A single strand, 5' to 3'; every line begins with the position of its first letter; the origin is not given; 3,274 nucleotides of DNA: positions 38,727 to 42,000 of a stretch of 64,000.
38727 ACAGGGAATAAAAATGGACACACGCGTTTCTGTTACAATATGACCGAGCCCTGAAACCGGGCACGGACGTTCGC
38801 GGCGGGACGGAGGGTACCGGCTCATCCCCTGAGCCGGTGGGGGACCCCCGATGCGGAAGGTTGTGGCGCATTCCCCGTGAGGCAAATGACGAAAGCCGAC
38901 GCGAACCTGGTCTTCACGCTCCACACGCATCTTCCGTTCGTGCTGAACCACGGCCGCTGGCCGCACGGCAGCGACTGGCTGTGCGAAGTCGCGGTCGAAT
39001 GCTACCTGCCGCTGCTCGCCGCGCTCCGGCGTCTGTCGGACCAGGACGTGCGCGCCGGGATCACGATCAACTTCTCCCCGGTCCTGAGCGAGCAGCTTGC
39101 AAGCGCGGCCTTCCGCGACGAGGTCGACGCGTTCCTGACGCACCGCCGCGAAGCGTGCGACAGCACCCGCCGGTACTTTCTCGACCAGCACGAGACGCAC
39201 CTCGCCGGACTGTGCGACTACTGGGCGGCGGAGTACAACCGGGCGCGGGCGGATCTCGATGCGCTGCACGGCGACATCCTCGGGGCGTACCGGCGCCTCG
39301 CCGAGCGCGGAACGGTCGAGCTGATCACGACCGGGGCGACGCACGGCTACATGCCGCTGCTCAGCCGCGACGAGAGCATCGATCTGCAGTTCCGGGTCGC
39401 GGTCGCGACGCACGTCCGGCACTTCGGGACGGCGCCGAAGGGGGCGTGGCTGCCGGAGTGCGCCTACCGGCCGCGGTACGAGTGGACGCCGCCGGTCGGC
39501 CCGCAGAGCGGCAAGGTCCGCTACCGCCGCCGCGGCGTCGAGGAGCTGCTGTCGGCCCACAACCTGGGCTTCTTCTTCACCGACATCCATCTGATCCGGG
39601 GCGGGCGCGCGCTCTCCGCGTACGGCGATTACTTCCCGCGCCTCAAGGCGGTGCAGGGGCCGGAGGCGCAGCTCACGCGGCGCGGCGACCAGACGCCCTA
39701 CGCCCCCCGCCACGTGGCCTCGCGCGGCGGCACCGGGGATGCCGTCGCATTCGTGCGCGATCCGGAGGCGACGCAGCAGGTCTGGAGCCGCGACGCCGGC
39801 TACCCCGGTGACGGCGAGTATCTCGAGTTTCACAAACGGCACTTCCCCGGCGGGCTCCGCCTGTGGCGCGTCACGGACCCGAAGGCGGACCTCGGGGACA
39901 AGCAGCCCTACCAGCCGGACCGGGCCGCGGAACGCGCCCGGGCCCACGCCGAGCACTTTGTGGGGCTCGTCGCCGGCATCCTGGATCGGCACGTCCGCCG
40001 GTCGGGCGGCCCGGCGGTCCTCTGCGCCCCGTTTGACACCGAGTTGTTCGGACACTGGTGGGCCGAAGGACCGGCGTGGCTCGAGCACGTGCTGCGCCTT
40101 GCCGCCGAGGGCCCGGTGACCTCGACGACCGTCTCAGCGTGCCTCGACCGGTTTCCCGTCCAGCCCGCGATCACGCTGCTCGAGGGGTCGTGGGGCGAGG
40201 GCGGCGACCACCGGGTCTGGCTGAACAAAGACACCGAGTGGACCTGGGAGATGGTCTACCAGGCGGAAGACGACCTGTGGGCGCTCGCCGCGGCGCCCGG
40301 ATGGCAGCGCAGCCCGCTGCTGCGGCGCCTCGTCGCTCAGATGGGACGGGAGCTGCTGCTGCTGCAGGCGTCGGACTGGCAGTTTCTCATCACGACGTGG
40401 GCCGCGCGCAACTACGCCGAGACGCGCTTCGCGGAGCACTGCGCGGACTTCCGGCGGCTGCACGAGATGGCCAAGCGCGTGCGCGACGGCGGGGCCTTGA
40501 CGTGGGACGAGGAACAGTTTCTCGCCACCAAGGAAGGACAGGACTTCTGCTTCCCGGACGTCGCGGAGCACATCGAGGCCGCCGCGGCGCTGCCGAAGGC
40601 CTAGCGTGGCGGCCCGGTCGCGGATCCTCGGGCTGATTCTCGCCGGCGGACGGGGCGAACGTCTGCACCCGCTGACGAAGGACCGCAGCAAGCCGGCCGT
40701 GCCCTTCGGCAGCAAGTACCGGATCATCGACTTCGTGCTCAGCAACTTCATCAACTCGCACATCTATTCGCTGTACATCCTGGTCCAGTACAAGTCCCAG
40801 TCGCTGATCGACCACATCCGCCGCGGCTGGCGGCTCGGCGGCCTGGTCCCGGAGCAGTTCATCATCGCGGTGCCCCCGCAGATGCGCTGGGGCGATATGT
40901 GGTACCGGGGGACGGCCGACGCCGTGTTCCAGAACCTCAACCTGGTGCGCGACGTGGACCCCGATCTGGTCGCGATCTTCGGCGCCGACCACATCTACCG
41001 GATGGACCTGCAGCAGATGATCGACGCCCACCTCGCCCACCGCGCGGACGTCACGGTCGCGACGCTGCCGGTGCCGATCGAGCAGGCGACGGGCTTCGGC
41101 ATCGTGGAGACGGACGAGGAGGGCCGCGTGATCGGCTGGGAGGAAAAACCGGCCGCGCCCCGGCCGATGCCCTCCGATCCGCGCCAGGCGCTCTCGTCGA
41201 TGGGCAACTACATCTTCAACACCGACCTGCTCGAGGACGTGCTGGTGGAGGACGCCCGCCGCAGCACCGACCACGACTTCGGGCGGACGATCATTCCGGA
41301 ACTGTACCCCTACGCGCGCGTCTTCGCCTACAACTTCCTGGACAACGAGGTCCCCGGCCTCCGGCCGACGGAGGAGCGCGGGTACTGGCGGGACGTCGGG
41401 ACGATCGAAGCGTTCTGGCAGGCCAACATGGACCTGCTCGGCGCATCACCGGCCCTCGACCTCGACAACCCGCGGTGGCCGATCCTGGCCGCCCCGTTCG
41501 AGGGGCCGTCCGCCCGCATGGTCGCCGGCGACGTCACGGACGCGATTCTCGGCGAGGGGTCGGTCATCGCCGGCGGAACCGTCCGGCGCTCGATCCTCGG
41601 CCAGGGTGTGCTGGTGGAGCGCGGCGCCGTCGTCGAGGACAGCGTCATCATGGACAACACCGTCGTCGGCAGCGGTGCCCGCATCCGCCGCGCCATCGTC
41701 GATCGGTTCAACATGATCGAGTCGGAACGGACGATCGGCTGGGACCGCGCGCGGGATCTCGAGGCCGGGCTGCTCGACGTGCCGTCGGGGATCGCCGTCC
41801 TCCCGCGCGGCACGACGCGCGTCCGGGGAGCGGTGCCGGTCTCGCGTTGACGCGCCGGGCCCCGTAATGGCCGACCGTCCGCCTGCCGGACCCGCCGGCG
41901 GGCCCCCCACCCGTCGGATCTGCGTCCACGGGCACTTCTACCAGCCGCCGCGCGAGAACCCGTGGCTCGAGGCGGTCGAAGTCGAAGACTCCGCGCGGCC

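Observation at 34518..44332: Glucosylglycerate-primed alpha-glucan (MGLP-like) biosynthesis locus: PGI/PMI, GT4, gpgS (GTGA-coupled), MscS, GH57, glgC, GH57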

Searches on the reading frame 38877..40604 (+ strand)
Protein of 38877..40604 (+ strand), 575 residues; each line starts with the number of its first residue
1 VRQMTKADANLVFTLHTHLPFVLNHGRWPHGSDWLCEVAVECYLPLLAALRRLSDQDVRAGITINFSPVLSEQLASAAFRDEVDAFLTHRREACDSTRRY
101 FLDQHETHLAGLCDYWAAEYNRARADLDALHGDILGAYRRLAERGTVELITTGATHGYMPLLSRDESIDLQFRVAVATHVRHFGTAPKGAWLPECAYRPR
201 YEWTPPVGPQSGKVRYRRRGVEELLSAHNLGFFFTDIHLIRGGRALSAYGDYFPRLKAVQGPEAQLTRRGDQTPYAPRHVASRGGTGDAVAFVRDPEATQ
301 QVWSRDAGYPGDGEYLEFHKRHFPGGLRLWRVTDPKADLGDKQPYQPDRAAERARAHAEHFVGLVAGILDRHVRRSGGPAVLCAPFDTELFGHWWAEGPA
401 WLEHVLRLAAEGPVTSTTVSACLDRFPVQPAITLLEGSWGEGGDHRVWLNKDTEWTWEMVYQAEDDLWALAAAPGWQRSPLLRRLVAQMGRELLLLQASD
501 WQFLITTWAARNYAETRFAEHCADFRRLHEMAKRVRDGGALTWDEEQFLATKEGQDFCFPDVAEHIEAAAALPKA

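Call 6: search_protein_families(library=pfam, proteins=[window:38877-40604:+])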
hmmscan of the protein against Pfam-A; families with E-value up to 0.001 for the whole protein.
window:38877-40604:+ (575 aa): 2 families
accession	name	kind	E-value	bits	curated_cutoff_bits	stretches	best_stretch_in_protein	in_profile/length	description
PF03065.20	Glyco_hydro_57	-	1.3e-21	77.6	21.2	1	12-221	1-157/291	Glycosyl hydrolase family 57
PF09210.16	BE_C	-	9e-19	68.2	25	1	461-562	3-96/101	1,4-alpha-glucan branching enzyme, C-terminal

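Call 7: search_protein_families(library=ncbifam, proteins=[window:38877-40604:+])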
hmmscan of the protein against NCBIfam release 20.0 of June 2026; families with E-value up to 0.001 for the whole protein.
window:38877-40604:+ (575 aa): 2 families
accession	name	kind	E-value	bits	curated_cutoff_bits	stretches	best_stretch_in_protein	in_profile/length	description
NF041133.1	branch_enz_Thcocales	equivalog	1.1e-143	479.7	1000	1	11-562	3-528/553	1,4-alpha-glucan branching protein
NF041566.1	branchenz_Thermus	equivalog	6.7e-137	457.4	920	1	10-534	2-500/527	1,4-alpha-glucan branching protein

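Call 30: search_solved_structures(query=window:38877-40604:+, max_evalue=0.001, show_alignments=1)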
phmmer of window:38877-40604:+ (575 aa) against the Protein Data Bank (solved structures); distinct sequences matched with E-value up to 0.001: 5.
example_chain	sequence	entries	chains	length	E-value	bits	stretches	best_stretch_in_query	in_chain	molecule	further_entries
5wu7_A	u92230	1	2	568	1.6e-126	426.4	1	11-560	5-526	Uncharacterized protein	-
3n8t_A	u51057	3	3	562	2.8e-125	422.3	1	11-538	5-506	alpha-amylase, GH57 family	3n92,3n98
3p0b_A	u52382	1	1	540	1.1e-111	377.5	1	10-528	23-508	TT1467 protein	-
1ufa_A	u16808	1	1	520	1.1e-111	377.3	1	11-528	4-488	TT1467 protein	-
2b5d_X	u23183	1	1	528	1.9e-59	204.9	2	289-562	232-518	alpha-Amylase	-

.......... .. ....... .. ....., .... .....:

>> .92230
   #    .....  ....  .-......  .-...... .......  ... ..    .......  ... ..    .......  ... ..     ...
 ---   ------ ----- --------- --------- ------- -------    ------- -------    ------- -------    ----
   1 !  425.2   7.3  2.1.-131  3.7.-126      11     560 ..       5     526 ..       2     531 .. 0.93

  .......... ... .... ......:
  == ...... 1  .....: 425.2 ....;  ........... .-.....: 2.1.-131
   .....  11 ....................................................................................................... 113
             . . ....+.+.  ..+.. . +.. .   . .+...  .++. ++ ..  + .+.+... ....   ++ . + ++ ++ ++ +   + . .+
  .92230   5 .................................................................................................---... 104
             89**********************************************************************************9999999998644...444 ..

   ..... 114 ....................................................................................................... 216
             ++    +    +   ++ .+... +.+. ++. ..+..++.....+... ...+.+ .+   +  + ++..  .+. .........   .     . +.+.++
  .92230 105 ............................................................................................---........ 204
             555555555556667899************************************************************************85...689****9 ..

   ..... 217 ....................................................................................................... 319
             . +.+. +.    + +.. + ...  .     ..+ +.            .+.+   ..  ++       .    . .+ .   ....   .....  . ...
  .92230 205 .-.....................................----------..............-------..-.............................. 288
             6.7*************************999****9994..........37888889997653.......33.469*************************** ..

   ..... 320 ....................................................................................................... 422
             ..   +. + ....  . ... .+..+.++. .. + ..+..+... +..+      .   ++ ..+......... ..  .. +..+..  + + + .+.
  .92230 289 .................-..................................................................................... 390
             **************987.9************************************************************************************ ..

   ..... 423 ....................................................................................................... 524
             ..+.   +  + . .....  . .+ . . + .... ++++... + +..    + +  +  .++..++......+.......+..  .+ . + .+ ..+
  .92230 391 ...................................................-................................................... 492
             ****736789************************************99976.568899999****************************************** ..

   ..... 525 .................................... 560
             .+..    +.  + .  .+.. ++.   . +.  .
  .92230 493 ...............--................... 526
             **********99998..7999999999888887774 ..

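Call 78: find_homologous_proteins(query=window:38877-40604:+)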
Query window:38877-40604:+ (575 aa): 7951 proteins with E <= 0.001 among 8000 candidates; the best 120 are listed.
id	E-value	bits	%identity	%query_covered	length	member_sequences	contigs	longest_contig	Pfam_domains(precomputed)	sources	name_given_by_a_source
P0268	0.0e+0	1243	91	99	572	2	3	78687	PF03065.21,PF09210.17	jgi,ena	-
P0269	0.0e+0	1204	88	99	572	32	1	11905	PF03065.21,PF09210.17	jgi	-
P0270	0.0e+0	1150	84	99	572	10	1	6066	PF03065.21,PF09210.17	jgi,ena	-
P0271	0.0e+0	1147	84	99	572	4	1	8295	PF03065.21,PF09210.17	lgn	-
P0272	0.0e+0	1144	84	99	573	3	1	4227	PF03065.21,PF09210.17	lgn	-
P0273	0.0e+0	1141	83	99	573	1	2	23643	PF03065.21,PF09210.17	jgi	jgi:1,4-alpha-glucan branching enzyme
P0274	0.0e+0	1139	83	99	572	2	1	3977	PF03065.21,PF09210.17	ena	-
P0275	2.3e-280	949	70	99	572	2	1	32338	PF03065.21,PF09210.17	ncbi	-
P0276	2.8e-280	949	69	99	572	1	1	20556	PF03065.21,PF09210.17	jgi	-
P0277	5.7e-280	948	70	99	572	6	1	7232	PF03065.21,PF09210.17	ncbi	-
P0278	5.4e-278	942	68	99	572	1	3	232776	PF03065.21,PF09210.17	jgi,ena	-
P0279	7.9e-278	941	68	99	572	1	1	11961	PF03065.21,PF09210.17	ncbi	-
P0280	1.2e-277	940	70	100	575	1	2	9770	PF03065.21,PF09210.17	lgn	-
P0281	2.2e-276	936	68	99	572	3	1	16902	PF03065.21,PF09210.17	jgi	jgi:1,4-alpha-glucan branching enzyme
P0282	3.2e-276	936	69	99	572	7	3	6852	PF03065.21,PF09210.17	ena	-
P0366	3.7e-213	727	57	98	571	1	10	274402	PF03065.21,PF09210.17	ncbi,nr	ncbi:MAG: DUF1957 domain-containing protein [Armatimonadota bacterium]|nr:DUF1957 domain-containing 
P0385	7.8e-210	717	56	98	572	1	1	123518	PF03065.21,PF09210.17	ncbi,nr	ncbi:MAG: DUF1957 domain-containing protein [Armatimonadota bacterium]|nr:DUF1957 domain-containing 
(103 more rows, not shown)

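Call 80: find_encoding_contigs(protein=P0366, flank=10000, max_places=1)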
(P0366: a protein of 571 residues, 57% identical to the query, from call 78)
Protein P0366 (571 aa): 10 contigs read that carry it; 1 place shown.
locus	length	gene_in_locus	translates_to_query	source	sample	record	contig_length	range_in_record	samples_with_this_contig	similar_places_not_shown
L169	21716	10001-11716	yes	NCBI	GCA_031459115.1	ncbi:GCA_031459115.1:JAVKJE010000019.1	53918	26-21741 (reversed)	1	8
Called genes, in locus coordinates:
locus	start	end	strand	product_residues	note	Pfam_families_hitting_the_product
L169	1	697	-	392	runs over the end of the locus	PF00089:Trypsin, PF13365:Trypsin_2, PF00595:PDZ, PF13180:PDZ_2, PF17820:PDZ_6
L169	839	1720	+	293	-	PF17848:Zn_ribbon_ACC, PF01039:Carboxyl_trans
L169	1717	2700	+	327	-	PF03255:ACCA, PF01039:Carboxyl_trans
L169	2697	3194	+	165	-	PF00364:Biotin_lipoyl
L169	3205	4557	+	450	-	PF00289:Biotin_carb_N, PF02222:ATP-grasp, PF02786:CPSase_L_D2, PF07478:Dala_Dala_lig_C, PF02785:Biotin_carb_C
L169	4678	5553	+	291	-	PF01145:Band_7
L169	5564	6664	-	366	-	PF00005:ABC_tran, PF02463:SMC_N (faint), PF17912:OB_MalK, PF08402:TOBE_2, PF03459:TOBE (weak)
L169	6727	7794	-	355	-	PF01380:SIS (weak), PF10432:bact-PGI_C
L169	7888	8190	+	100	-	-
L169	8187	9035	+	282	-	PF21088:MS_channel_1st, PF00924:MS_channel_2nd, PF21082:MS_channel_3rd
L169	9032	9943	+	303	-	PF01073:3Beta_HSD, PF01370:Epimerase, PF02719:Polysacc_synt_2, PF04321:RmlD_sub_bind, PF13460:NAD_binding_10 (weak), PF16363:GDP_Man_Dehyd, PF07993:NAD_binding_4 (weak)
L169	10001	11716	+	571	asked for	PF03065:Glyco_hydro_57, PF09210:BE_C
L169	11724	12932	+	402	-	PF00483:NTP_transferase, PF24894:Hexapep_GlmU, PF25247:LbH_GLGC (faint)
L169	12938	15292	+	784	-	PF03065:Glyco_hydro_57, PF12055:DUF3536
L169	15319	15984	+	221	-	PF19027:DUF5752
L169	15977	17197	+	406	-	PF21269:TreT_GT1, PF20706:GT4-conflict (weak), PF00534:Glycos_transf_1, PF13692:Glyco_trans_1_4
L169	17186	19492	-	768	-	PF00982:Glyco_transf_20, PF02358:Trehalose_PPase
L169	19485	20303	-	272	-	PF03631:Virul_fac_BrkB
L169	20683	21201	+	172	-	-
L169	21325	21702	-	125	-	PF00571:CBS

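Call 81: find_encoding_contigs(protein=P0385, flank=10000, max_places=1)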
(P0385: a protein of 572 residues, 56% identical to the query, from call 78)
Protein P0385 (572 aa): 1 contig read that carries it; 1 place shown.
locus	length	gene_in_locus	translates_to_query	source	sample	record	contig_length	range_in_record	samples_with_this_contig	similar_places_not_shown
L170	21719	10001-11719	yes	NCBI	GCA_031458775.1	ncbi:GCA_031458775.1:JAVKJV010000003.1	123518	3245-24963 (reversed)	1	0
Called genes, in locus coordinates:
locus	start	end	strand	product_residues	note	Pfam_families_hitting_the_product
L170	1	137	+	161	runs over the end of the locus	-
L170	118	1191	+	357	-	PF00180:Iso_dh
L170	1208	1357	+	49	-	-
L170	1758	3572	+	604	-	PF09972:DUF2207, PF20990:DUF2207_C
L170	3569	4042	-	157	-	PF12844:HTH_19 (weak), PF13560:HTH_31, PF01381:HTH_3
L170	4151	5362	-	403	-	-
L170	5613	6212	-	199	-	-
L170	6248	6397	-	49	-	-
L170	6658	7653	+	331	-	PF13384:HTH_23, PF13518:HTH_28, PF13551:HTH_29, PF13565:HTH_32, PF00665:rve, PF13683:rve_3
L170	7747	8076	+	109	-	-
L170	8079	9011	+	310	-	PF21088:MS_channel_1st, PF00924:MS_channel_2nd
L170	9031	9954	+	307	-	PF01073:3Beta_HSD, PF01370:Epimerase, PF02719:Polysacc_synt_2, PF04321:RmlD_sub_bind, PF16363:GDP_Man_Dehyd, PF07993:NAD_binding_4 (weak)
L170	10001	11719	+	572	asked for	PF03065:Glyco_hydro_57, PF09210:BE_C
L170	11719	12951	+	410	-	PF00483:NTP_transferase, PF24894:Hexapep_GlmU, PF25247:LbH_GLGC (faint), PF25084:LbH_EIF2B (weak)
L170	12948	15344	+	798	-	PF03065:Glyco_hydro_57, PF12055:DUF3536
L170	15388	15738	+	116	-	PF12840:HTH_20, PF01022:HTH_5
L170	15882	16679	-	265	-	-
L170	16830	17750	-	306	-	PF12760:Zn_ribbon_IS1595 (weak), PF12762:DDE_Tnp_IS1595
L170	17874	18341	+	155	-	PF13673:Acetyltransf_10, PF00583:Acetyltransf_1, PF13508:Acetyltransf_7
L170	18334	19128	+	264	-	PF13489:Methyltransf_23, PF01209:Ubie_methyltran, PF06325:PrmA, PF01135:PCMT, PF13847:Methyltransf_31, PF08241:Methyltransf_11, PF08242:Methyltransf_12, PF13649:Methyltransf_25, +1 more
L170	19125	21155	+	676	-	PF13428:TPR_14 (faint), PF13432:TPR_16 (weak), PF14559:TPR_19 (faint), PF00515:TPR_1 (faint), PF07719:TPR_2 (faint), PF13181:TPR_8 (faint), PF13432:TPR_16 (weak), PF01464:SLT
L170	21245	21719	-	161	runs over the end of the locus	PF00160:Pro_isomerase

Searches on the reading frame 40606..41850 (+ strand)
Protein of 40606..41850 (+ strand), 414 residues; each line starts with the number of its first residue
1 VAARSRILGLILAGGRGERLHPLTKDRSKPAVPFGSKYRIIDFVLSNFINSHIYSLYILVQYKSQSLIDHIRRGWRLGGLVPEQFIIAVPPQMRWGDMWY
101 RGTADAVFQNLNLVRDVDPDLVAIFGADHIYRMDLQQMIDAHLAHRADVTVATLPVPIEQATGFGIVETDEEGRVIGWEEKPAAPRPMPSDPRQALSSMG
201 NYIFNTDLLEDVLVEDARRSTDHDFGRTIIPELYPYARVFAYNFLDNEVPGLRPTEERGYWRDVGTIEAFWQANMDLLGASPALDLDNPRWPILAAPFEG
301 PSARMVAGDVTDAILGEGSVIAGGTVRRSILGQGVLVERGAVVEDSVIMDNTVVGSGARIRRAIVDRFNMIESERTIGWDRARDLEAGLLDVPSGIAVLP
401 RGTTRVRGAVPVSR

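Call 6: search_protein_families(library=pfam, proteins=[window:40606-41850:+])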
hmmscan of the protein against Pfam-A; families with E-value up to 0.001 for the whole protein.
window:40606-41850:+ (414 aa): 5 families
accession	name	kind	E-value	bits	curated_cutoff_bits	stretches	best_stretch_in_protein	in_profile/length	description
PF00483.29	NTP_transferase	-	2.5e-59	201.3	21.2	1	9-277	2-242/245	Nucleotidyl transferase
PF24894.1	Hexapep_GlmU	-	5.1e-21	75.2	23.3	1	307-398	13-103/104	GlmU-like, C-terminal hexapeptide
PF25247.1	LbH_GLGC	-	8.4e-10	39.1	27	1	301-351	4-54/135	GLGC left-handed parallel beta-helix domain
PF25084.1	LbH_EIF2B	-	1.9e-07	31.5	54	1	313-376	22-86/105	EIF2B subunit epsilon LbH domain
PF00132.30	Hexapep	-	2e-06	27.7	27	1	329-362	2-36/36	Bacterial transferase hexapeptide (six repeats)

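Call 7: search_protein_families(library=ncbifam, proteins=[window:40606-41850:+])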
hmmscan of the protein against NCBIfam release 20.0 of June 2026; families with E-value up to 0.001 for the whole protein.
window:40606-41850:+ (414 aa): 25 families
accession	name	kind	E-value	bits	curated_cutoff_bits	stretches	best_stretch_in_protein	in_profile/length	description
NF002023.0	PRK00844.1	subfamily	7.3e-161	535.5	458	1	3-403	3-406/408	glucose-1-phosphate adenylyltransferase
NF001947.0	PRK00725.1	subfamily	6.8e-130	433.6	470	1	6-387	16-403/426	glucose-1-phosphate adenylyltransferase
TIGR02091.1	glgC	equivalog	4.2e-128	427.4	424.9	1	8-377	2-362/364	glucose-1-phosphate adenylyltransferase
NF003670.0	PRK05293.1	equivalog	1.7e-102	343.2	470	1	5-383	3-364/382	glucose-1-phosphate adenylyltransferase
NF002772.0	PRK02862.1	equivalog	5e-87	292.4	537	1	5-354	2-350/429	glucose-1-phosphate adenylyltransferase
TIGR02092.1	glgD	equivalog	3.8e-48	164.4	236.6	1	8-377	4-354/370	glucose-1-phosphate adenylyltransferase subunit GlgD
NF052502.1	man1P_GTase_Rv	exception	1.1e-30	106.8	440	1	10-372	4-325/352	mannose-1-phosphate guanylyltransferase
TIGR03992.1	Arch_glmU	subfamily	1.5e-18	66.9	292.1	1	10-210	4-174/393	bifunctional sugar-1-phosphate nucleotidylyltransferase/acetyltransferase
NF041313.1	UDPGP_AglF_Halo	equivalog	6.9e-17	61.7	400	1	9-210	3-180/234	UTP--glucose-1-phosphate uridylyltransferase AglF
TIGR01208.1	rmlA_long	equivalog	3.4e-15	55.8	320.25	1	9-208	2-178/353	glucose-1-phosphate thymidylyltransferase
TIGR01207.1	rmlA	equivalog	1.3e-10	40.9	360.65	1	9-186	2-164/286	glucose-1-phosphate thymidylyltransferase RfbA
NF012024.0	PRK15480.1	equivalog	7.6e-09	35.1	588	1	9-186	6-168/292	glucose-1-phosphate thymidylyltransferase RfbA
TIGR01099.1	galU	equivalog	1e-08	35.1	326.8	0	101-211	105-213/261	UTP--glucose-1-phosphate uridylyltransferase GalU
NF041173.1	Sug_nt_acttase_Thmprot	equivalog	5.3e-08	32.2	600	1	10-186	4-157/405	bifunctional sugar-1-phosphate nucleotidylyltransferase/acetyltransferase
NF010935.0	PRK14355.1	equivalog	6.6e-08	31.6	718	0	130-186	109-164/459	bifunctional UDP-N-acetylglucosamine diphosphorylase/glucosamine-1-phosphate N-acetyltransferase GlmU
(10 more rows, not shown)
